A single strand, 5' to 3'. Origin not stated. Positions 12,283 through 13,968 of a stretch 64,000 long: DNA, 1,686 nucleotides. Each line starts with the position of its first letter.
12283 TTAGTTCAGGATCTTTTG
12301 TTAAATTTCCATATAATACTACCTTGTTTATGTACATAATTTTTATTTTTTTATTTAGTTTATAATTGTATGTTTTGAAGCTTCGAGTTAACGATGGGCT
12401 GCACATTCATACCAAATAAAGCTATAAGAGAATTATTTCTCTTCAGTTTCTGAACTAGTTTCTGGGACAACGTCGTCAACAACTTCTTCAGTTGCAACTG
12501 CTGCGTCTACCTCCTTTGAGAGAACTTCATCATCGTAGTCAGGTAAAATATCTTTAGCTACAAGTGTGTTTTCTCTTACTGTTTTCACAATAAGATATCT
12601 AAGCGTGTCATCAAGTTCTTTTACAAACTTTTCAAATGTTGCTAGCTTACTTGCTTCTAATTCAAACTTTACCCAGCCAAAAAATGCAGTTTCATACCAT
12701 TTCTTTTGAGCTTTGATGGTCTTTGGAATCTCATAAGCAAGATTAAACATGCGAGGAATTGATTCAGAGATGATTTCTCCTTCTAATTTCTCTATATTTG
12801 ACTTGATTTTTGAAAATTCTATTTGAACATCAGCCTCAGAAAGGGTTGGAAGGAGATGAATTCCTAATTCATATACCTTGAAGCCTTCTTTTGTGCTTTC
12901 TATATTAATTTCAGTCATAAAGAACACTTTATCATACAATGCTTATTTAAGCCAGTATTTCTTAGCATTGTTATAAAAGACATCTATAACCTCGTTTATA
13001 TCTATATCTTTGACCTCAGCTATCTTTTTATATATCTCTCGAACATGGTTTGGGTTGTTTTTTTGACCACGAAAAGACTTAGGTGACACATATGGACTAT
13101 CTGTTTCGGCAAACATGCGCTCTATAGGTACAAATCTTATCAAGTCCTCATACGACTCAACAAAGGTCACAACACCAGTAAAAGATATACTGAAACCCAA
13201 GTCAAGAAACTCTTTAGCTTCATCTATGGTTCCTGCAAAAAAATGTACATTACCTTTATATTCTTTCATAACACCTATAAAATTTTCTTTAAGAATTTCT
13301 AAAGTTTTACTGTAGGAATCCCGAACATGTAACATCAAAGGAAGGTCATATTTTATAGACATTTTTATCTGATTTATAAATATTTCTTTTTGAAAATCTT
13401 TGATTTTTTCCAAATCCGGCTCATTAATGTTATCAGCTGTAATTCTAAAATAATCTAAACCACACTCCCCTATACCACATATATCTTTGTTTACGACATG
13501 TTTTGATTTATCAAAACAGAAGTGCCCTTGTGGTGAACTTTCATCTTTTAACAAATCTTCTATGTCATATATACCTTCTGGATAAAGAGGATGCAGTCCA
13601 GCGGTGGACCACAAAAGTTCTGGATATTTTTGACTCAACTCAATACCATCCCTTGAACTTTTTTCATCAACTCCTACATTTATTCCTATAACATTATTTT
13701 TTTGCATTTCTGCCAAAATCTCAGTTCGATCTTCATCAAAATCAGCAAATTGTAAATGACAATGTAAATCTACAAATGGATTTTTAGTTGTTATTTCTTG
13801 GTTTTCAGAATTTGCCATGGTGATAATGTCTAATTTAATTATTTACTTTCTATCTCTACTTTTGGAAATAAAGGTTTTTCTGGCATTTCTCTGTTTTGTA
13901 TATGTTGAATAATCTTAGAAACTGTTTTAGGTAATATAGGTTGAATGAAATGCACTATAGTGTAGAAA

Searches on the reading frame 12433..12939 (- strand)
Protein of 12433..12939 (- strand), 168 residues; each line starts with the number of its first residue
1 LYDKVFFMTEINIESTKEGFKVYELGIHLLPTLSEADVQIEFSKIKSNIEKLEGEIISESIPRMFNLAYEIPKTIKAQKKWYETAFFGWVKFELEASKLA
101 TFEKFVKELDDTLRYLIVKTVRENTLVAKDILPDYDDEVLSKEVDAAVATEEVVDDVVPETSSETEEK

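Call 47: search_protein_families(library=pfam, proteins=[window:12433-12939:-])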
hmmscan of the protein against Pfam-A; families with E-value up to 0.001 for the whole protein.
window:12433-12939:- (168 aa): 1 family
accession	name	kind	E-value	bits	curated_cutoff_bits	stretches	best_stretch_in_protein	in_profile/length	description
PF01250.22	Ribosomal_S6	-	9.3e-09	35.8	27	1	23-119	2-90/90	Ribosomal protein S6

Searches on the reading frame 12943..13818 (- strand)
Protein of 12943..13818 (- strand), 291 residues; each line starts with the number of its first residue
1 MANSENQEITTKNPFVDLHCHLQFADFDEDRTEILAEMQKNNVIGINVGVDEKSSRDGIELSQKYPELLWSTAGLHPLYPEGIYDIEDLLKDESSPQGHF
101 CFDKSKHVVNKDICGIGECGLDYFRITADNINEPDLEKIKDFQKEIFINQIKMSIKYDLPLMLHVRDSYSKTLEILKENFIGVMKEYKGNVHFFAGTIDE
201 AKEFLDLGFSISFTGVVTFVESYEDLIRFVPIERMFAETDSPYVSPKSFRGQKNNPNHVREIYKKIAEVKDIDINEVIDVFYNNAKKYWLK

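Call 47: search_protein_families(library=pfam, proteins=[window:12943-13818:-])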
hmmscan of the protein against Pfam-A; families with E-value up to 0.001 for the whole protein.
window:12943-13818:- (291 aa): 1 family
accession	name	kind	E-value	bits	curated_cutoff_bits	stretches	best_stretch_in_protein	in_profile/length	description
PF01026.27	TatD_DNase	-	1.2e-61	208.8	27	1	16-288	1-251/253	TatD related DNase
